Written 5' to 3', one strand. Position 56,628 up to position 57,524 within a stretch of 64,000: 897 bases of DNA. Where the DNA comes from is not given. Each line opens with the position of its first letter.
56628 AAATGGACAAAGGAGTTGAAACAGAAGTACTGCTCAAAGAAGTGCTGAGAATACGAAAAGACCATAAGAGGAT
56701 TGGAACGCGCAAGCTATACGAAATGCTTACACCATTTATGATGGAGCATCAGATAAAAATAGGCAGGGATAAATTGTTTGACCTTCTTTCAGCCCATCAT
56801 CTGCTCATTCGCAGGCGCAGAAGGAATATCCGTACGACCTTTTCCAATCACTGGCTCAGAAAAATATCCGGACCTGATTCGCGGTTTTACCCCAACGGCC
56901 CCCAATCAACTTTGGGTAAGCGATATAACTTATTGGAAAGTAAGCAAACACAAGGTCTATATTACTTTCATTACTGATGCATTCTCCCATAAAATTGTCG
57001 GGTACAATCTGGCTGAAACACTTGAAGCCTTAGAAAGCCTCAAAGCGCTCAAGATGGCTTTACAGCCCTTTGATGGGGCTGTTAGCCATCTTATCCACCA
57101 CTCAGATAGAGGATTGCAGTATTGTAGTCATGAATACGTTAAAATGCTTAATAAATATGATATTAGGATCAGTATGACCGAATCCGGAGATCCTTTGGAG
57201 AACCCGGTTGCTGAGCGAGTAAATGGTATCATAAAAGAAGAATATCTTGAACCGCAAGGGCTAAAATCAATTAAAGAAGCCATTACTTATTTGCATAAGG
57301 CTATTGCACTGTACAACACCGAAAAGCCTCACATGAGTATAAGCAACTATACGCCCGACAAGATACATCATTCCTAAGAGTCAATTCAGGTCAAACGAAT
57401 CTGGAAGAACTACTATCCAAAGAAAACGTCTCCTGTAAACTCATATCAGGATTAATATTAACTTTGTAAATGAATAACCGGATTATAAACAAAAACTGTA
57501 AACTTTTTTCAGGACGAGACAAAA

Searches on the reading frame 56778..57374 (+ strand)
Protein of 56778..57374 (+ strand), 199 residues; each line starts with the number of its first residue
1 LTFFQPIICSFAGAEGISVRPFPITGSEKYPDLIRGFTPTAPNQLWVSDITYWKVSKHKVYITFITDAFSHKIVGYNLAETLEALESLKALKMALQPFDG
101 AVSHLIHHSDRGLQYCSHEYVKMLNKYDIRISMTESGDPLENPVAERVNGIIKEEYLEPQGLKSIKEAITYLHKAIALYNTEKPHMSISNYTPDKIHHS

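Call 7: search_protein_families(library=pfam, proteins=[window:56778-57374:+], max_evalue=0.01)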
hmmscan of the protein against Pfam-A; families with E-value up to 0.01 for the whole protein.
window:56778-57374:+ (199 aa): 2 families
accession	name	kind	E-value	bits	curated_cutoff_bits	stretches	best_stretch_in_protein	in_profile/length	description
PF00665.32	rve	-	6.2e-22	78.2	32.6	1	40-139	2-102/102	Integrase core domain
PF13683.12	rve_3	-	2e-15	56.7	26.5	1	128-193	2-67/67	Integrase core domain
